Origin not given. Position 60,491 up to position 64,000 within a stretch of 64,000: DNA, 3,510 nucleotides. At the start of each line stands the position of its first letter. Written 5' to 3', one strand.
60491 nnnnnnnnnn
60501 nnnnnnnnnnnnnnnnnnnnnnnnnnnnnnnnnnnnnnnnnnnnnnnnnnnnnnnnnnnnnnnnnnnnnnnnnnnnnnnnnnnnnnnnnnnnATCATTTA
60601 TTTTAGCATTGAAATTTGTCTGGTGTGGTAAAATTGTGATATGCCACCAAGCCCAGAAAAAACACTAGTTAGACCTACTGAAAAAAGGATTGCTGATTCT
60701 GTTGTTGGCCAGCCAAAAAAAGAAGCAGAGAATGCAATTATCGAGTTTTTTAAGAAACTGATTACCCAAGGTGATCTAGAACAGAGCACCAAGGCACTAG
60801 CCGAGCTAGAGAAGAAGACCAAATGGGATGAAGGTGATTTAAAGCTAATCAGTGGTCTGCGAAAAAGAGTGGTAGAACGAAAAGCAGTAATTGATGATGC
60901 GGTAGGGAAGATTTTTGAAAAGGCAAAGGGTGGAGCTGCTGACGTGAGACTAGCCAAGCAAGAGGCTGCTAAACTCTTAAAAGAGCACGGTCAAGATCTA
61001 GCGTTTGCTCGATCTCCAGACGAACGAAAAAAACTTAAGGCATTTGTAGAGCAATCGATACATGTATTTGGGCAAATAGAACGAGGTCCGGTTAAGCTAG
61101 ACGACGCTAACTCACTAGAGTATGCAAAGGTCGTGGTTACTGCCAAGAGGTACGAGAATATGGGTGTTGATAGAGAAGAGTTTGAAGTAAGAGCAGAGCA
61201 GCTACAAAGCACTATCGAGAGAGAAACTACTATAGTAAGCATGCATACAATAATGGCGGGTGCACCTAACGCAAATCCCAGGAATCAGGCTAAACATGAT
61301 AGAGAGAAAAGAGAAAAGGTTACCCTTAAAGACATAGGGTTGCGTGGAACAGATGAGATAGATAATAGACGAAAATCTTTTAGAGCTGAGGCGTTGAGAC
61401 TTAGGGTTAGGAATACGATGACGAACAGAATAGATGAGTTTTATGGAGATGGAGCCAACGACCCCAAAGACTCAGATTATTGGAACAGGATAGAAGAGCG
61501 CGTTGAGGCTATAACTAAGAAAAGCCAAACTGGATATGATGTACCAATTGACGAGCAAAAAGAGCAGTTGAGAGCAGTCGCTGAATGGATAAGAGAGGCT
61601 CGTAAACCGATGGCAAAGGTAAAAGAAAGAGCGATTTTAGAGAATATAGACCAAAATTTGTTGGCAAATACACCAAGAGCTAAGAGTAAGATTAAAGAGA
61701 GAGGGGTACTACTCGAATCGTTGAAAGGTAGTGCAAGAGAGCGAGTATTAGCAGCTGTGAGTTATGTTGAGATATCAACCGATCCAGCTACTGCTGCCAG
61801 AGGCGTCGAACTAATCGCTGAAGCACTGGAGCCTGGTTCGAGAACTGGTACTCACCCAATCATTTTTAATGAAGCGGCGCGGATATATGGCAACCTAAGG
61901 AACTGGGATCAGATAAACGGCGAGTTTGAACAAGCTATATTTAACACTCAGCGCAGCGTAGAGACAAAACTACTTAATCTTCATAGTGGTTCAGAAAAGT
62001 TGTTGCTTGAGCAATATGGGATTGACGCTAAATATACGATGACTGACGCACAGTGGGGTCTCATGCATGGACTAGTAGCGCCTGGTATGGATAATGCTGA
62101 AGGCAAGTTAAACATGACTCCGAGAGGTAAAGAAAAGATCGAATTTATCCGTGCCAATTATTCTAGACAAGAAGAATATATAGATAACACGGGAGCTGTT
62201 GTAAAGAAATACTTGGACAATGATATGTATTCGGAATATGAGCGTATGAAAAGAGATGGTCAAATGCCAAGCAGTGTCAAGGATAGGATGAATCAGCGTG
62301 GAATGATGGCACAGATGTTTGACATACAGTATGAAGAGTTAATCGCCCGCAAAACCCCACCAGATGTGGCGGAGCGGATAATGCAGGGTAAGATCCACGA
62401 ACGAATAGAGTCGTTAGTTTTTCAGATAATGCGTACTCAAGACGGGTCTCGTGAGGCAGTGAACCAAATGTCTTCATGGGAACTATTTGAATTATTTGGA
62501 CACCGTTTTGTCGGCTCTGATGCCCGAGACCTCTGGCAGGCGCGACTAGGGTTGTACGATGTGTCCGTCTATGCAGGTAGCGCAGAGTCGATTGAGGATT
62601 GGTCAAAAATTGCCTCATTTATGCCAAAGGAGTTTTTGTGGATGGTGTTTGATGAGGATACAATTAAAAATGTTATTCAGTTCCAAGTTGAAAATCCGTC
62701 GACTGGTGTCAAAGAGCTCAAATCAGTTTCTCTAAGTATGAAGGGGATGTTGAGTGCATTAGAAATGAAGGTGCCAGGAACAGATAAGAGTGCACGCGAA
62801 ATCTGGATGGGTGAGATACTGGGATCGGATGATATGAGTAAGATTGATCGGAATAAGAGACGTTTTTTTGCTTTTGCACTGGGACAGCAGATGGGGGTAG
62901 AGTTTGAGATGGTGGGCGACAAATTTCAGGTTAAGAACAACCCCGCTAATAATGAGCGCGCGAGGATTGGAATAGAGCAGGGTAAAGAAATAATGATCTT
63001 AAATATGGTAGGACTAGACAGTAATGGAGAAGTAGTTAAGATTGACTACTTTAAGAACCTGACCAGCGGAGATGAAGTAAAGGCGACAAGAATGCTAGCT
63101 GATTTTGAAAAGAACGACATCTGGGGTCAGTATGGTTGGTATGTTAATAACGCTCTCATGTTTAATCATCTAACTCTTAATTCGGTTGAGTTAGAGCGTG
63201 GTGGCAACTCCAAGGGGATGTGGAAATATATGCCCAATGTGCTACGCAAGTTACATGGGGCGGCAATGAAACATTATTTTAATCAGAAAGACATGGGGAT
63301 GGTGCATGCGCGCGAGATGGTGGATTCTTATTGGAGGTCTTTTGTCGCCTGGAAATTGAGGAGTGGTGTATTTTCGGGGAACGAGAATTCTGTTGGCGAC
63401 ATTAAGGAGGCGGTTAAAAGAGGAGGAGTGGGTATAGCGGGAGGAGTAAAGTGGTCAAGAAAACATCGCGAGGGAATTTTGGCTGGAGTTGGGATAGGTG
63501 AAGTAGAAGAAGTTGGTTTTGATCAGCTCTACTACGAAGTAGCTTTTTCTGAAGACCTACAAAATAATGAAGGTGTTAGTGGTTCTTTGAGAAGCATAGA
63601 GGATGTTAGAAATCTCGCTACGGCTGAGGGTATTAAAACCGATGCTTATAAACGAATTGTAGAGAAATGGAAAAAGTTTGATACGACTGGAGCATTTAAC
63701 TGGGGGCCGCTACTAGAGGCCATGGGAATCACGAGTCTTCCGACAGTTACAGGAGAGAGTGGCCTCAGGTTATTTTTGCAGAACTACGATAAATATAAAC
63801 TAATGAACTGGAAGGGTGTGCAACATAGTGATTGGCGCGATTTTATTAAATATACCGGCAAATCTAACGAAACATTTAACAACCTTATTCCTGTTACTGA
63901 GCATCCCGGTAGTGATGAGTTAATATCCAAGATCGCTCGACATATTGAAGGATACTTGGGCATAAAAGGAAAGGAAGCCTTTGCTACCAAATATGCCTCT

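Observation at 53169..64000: Gram-positive-style type IV secretion-like cluster with unusual fusion proteins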

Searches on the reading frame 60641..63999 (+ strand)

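Call 5: search_protein_families(library=pfam, proteins=[window:60641-63999:+], max_evalue=0.1)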
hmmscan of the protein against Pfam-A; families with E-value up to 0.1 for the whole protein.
window:60641-63999:+ (1119 aa): 0 families

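Call 6: search_protein_families(library=ncbifam, proteins=[window:60641-63999:+], max_evalue=0.1)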
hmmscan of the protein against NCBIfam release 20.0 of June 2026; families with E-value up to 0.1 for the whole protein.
window:60641-63999:+ (1119 aa): 0 families

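Call 43: find_homologous_proteins(query=window:60641-63999:+, max_evalue=0.001)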
Query window:60641-63999:+ (1119 aa): 2 proteins with E <= 0.001 among 8000 candidates.
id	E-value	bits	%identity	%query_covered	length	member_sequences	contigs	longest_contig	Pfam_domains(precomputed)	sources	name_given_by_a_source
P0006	0.0e+0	2331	91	100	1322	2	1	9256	-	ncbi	-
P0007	0.0e+0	2059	81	100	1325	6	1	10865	-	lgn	-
